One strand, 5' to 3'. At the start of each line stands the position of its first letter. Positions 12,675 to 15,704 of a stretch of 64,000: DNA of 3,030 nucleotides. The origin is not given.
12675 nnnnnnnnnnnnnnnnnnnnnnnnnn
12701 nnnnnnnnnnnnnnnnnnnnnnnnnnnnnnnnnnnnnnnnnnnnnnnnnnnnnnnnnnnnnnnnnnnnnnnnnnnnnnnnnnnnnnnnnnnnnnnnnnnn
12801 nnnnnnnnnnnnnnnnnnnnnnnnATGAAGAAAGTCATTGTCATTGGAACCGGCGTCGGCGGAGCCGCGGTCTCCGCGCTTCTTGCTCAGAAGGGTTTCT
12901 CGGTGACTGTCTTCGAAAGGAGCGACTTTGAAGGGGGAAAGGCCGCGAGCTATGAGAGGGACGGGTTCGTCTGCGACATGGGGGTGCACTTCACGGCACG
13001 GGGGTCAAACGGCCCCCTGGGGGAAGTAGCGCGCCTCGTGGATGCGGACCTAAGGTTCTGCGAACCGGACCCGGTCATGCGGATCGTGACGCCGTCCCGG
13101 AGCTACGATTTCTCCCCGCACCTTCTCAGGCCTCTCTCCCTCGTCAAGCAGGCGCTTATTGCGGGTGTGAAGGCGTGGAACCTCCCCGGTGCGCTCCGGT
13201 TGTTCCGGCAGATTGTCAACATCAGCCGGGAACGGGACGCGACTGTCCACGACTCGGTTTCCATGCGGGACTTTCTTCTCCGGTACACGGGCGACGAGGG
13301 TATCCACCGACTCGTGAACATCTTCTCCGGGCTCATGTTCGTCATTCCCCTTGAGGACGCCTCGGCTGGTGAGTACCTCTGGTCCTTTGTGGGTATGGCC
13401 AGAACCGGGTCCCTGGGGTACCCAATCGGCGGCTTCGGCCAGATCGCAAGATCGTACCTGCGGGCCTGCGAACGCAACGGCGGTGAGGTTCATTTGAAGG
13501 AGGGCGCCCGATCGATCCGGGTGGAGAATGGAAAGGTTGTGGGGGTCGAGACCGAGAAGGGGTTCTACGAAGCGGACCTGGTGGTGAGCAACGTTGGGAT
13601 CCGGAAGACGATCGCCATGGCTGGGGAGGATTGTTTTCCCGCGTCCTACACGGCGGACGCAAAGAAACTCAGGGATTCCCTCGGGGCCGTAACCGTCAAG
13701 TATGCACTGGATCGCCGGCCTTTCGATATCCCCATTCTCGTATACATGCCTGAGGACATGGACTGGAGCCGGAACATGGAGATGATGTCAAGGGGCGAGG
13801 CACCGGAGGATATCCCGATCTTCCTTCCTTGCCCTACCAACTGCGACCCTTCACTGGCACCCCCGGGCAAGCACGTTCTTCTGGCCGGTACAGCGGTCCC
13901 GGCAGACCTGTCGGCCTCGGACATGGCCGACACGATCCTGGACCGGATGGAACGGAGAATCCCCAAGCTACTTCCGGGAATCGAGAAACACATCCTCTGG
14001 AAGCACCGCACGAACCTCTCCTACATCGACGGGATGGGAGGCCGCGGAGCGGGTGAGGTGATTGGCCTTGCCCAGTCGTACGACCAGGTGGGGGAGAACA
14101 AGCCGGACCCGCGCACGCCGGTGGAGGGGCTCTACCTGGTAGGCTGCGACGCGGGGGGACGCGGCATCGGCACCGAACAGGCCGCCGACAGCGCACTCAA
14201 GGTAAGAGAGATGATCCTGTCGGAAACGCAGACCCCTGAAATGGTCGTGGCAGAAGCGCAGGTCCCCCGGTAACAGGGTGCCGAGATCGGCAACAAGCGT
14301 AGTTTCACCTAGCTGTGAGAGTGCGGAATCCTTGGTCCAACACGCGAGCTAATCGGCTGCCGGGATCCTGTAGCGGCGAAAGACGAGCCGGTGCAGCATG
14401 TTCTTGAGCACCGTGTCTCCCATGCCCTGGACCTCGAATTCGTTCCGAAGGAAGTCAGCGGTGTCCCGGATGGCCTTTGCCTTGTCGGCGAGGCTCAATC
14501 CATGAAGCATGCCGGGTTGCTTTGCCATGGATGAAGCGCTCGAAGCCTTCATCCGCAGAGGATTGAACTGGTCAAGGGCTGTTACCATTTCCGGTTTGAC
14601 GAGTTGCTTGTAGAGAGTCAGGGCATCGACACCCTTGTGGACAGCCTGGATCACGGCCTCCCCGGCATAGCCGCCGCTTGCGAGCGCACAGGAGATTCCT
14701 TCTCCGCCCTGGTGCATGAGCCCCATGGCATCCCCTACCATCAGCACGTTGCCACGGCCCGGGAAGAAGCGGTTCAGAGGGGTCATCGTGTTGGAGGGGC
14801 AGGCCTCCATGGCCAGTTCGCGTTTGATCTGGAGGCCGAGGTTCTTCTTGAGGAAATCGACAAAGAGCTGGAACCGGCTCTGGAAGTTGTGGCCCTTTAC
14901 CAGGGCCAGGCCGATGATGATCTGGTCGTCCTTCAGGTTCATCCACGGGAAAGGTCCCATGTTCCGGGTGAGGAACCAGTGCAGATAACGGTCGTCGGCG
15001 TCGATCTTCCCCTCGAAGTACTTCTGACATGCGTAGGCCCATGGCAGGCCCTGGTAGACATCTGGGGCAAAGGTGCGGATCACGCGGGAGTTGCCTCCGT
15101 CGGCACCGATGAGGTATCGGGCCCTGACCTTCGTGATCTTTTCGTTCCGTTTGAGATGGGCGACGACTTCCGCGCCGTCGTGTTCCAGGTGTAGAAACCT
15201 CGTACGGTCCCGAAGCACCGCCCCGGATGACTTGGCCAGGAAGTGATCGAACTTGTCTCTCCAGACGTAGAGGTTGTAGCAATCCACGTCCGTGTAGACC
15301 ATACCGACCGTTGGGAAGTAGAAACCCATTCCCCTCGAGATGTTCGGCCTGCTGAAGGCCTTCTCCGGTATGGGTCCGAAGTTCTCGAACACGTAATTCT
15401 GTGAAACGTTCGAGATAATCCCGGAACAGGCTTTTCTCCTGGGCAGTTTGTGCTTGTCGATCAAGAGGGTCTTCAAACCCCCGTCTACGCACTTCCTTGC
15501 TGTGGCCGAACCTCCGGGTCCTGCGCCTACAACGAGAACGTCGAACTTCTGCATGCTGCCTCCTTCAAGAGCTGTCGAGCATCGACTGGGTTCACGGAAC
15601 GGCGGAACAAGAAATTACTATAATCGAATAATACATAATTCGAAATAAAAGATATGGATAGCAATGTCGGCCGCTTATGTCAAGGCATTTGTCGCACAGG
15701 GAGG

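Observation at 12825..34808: Paralog swarm: eight CrtI-family genes plus GGR-like reductases within 22 kb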

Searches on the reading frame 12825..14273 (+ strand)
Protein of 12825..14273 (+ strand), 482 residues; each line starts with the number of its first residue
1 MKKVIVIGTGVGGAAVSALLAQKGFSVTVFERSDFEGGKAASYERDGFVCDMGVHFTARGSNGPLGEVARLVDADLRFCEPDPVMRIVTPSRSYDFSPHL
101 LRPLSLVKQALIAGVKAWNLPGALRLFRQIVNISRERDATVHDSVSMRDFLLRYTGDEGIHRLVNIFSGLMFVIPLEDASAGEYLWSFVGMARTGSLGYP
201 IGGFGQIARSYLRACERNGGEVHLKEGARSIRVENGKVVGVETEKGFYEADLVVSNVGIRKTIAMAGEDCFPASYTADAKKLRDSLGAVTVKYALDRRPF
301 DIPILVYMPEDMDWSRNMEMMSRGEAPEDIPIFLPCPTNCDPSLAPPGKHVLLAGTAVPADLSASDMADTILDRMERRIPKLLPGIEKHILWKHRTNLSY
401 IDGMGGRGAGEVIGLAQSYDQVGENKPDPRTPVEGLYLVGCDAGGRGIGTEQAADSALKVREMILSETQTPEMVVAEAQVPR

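Call 4: search_protein_families(library=pfam, proteins=[window:12825-14273:+], max_evalue=0.001)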
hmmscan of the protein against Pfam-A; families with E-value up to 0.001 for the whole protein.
window:12825-14273:+ (482 aa): 5 families
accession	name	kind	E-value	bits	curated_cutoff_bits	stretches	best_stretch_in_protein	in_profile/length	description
PF01593.30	Amino_oxidase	-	5.2e-25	89.1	19.8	1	19-459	9-437/443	Flavin containing amine oxidoreductase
PF13450.12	NAD_binding_8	-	6.9e-13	49.1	21.9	1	6-63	1-59/68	NAD(P)-binding Rossmann-like domain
PF01266.30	DAO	-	6.4e-11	42.8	27.9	1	3-385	1-299/353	FAD dependent oxidoreductase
PF00996.24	GDI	-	2.5e-08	33.4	23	0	199-256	225-283/436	GDP dissociation inhibitor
PF07992.20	Pyr_redox_2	-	6.5e-06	26.2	26.1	0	2-32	1-32/291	Pyridine nucleotide-disulphide oxidoreductase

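Call 10: search_protein_families(library=ncbifam, proteins=[window:12825-14273:+], max_evalue=0.00001)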
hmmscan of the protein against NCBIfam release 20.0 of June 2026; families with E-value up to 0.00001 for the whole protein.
window:12825-14273:+ (482 aa): 13 families
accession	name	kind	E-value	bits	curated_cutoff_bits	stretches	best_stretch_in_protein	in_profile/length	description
TIGR02734.1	crtI_fam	subfamily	3.3e-31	108.6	238.1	2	198-470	211-494/504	phytoene desaturase family protein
NF058655.1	CrtID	equivalog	1.8e-25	89.8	640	2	198-441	213-459/478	bifunctional phytoene desaturase/3,4-desaturase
TIGR02730.1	carot_isom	equivalog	1.3e-22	80.3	586.9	2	193-450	217-474/493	carotenoid isomerase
NF005560.0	PRK07233.1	equivalog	2.4e-22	79.4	252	1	3-301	2-292/435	hypothetical protein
TIGR02733.1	desat_CrtD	equivalog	2.7e-21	75.8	549.7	2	2-56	2-56/492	C-3',4' desaturase CrtD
NF042421.1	hydcarot_desat_CrtD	equivalog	5.7e-21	74.5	500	2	1-54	1-54/487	1-hydroxycarotenoid 3,4-desaturase CrtD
NF045637.1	carotdesatCrtDProt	equivalog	1.4e-16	60.1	580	2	202-464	219-482/485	1-hydroxycarotenoid 3,4-desaturase CrtD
TIGR03467.1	HpnE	equivalog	2.9e-14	53.2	283.05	1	4-321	1-321/430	hydroxysqualene dehydroxylase HpnE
NF045689.1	BCarotKetCrtO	equivalog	3.4e-13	49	1000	0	189-262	227-302/563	beta-carotene ketolase CrtO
NF005548.0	PRK07208.1-4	equivalog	1.9e-09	36.7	389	1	1-55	3-57/488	hypothetical protein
TIGR02352.1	thiamin_ThiO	equivalog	9.9e-08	31.4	250.8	0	4-38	1-35/351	glycine oxidase ThiO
NF001933.0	PRK00711.1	subfamily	1.3e-07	31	383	0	3-43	2-41/429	D-amino acid dehydrogenase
NF005547.0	PRK07208.1-3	equivalog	2.7e-06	26.4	380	0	2-88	5-92/465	hypothetical protein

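Call 53: search_solved_structures(query=window:12825-14273:+, max_evalue=0.001)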
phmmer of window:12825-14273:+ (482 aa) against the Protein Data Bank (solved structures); distinct sequences matched with E-value up to 0.001: 36.
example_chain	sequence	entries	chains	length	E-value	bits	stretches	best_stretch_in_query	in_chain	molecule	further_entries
3ka7_A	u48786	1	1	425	4.9e-22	82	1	3-270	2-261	Oxidoreductase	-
4rep_A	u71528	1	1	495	8.9e-20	74.5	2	1-54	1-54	Gamma-carotene desaturase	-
3nrn_A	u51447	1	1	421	4e-17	65.8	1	3-287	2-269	uncharacterized protein PF1083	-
4dgk_A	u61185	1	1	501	8.9e-09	38.2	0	1-54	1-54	Phytoene dehydrogenase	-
6nqm_A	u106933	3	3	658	2.3e-06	30.3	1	3-77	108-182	Lysine-specific histone demethylase 1A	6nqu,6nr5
6w4k_A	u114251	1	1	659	2.3e-06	30.3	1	3-77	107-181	Lysine-specific histone demethylase 1A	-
2dw4_A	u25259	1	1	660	2.3e-06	30.3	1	3-77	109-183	Lysine-specific histone demethylase 1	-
8ym7_A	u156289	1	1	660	2.3e-06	30.3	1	3-77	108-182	Lysine-specific histone demethylase 1A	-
8jf5_A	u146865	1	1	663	2.3e-06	30.3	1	3-77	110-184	Lysine-specific histone demethylase 1A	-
2ejr_A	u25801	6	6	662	2.3e-06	30.3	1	3-77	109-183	Lysine-specific histone demethylase 1 | Lysine-specific histone demethylase 1A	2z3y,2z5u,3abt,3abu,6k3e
9dbp_A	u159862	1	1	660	2.3e-06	30.3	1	3-77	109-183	Lysine-specific histone demethylase 1A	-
2hko_A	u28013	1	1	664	2.3e-06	30.3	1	3-77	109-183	Lysine-specific histone demethylase 1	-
2h94_A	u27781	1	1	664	2.3e-06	30.3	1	3-77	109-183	Lysine-specific histone demethylase 1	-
7e0g_A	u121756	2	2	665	2.3e-06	30.3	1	3-77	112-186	Lysine-specific histone demethylase 1A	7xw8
2iw5_A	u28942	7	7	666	2.3e-06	30.3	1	3-77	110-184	LYSINE-SPECIFIC HISTONE DEMETHYLASE 1 | Lysine-specific histone demethylase 1A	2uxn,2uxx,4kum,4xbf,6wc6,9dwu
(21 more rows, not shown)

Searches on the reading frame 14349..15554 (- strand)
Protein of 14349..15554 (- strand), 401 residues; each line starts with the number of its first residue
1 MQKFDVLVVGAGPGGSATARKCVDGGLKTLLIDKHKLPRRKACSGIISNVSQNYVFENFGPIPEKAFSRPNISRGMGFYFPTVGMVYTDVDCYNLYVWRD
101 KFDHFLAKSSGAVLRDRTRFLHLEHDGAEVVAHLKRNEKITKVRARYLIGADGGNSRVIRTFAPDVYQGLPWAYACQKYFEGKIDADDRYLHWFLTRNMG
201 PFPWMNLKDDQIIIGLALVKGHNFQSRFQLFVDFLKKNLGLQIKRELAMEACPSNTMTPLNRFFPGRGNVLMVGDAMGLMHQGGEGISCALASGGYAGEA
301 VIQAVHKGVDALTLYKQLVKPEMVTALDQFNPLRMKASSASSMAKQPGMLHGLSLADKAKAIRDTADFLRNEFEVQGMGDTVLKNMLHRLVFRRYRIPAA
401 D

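Call 4: search_protein_families(library=pfam, proteins=[window:14349-15554:-], max_evalue=0.001)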
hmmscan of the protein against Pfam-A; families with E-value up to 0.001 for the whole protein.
window:14349-15554:- (401 aa): 5 families
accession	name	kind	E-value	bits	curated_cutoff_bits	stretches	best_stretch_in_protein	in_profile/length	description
PF01494.25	FAD_binding_3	-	4.8e-15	56.1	22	1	4-162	2-167/349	FAD binding domain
PF01266.30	DAO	-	5.9e-06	26.5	27.9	0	5-39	1-35/353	FAD dependent oxidoreductase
PF12831.13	FAD_oxidored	-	3.2e-05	23.8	27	1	5-150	1-142/416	FAD dependent oxidoreductase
PF07992.20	Pyr_redox_2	-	0.00029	20.8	26.1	1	4-157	1-112/291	Pyridine nucleotide-disulphide oxidoreductase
PF00890.30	FAD_binding_2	-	0.00098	18.8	20.4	0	5-36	1-32/414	FAD binding domain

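Call 10: search_protein_families(library=ncbifam, proteins=[window:14349-15554:-], max_evalue=0.00001)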
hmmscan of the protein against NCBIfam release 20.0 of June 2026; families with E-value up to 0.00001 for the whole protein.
window:14349-15554:- (401 aa): 20 families
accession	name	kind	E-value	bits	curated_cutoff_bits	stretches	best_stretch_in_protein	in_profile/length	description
TIGR02032.1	GG-red-SF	subfamily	4.6e-37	128.3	158.8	1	4-301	1-297/297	geranylgeranyl reductase family protein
TIGR02023.1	BchP-ChlP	subfamily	1.2e-27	96.9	343.3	1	5-315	2-311/388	geranylgeranyl diphosphate reductase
NF008519.0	PRK11445.1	equivalog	4.7e-27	95.1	303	1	1-307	1-306/355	FAD-binding protein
NF041160.1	DGGPL_Thplmales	equivalog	2.6e-15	56.3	780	1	1-308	1-317/396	digeranylgeranylglycerophospholipid reductase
NF041080.1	DGGGPL_reductase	equivalog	7.1e-14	51.5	580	1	3-310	1-321/447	digeranylgeranylglycerophospholipid reductase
NF004780.0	PRK06126.1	subfamily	2.8e-11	42.4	445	1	107-291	138-328/552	hypothetical protein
NF004832.0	PRK06184.1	subfamily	3.1e-11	42.7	476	0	117-160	132-175/506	hypothetical protein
NF046069.1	AkvoneHdxseRdmE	equivalog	2.3e-10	39.9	700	1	107-158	120-173/521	aklavinone 12-hydroxylase RdmE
NF046068.1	AkvoneHdxseDnrF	equivalog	3e-10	39.6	650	1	107-158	119-172/439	aklavinone 12-hydroxylase DnrF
TIGR02028.1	ChlP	equivalog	2.6e-09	36.3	505.3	0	147-308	151-311/398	geranylgeranyl reductase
NF045655.1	MkRedMenJ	equivalog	3.4e-09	36.1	700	0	3-45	4-46/406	menaquinone reductase MenJ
NF004831.0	PRK06183.1-5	equivalog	1.6e-08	33.4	546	0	106-159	120-174/568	bifunctional 3-(3-hydroxy-phenyl)propionate/3-hydroxycinnamic acid hydroxylase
NF004829.0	PRK06183.1-3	subfamily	3e-08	32.9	390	0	106-160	122-179/520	bifunctional 3-(3-hydroxy-phenyl)propionate/3-hydroxycinnamic acid hydroxylase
NF033145.1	rif_monoox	equivalog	1.3e-07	30.8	800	1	4-161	1-159/472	rifampin monooxygenase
NF033113.0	halo_ClmS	equivalog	1.2e-06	27.4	900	1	5-221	4-234/570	chloramphenicol-biosynthetic FADH2-dependent halogenase CmlS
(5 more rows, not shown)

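Call 54: search_solved_structures(query=window:14349-15554:-, max_evalue=0.001)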
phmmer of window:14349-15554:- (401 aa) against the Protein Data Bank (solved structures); distinct sequences matched with E-value up to 0.001: 26.
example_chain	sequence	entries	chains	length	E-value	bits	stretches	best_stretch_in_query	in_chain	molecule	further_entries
3oz2_A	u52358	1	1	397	9.3e-15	57.4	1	1-308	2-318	Digeranylgeranylglycerophospholipid reductase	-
3e1t_A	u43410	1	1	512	2.1e-07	33.2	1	3-182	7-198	Halogenase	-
4opi_A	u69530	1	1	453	2.4e-07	33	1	3-308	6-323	Conserved Archaeal protein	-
4opu_A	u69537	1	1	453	3.3e-07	32.6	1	3-308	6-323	Conserved Archaeal protein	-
3atq_A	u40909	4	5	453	3.4e-07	32.5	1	3-308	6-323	Conserved Archaeal protein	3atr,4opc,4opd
4opg_A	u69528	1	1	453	3.4e-07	32.5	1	3-308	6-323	Conserved Archaeal protein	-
4opl_A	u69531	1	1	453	6.1e-07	31.7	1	3-308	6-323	Conserved Archaeal protein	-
4opt_A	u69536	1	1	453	6.1e-07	31.7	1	3-308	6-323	Conserved Archaeal protein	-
3lad_A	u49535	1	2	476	5.6e-06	28.5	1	2-46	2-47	DIHYDROLIPOAMIDE DEHYDROGENASE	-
5kow_A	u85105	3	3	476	7e-06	28.2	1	4-165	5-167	Pentachlorophenol 4-monooxygenase | Putative rifampin monooxygenase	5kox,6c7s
4icy_A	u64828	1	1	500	7.4e-05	24.8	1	6-161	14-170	Polyketide oxygenase PgaE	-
7koe_C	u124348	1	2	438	0.00011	24.3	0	3-47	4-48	Electron transfer flavoprotein-quinone oxidoreductase FixC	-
5tr3_A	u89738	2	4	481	0.00016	23.7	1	2-42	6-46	Dihydrolipoyl dehydrogenase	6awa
5vqb_A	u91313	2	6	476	0.00019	23.5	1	4-161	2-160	Rifampin monooxygenase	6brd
2qa1_A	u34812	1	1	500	0.00034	22.7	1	6-161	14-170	Polyketide oxygenase PgaE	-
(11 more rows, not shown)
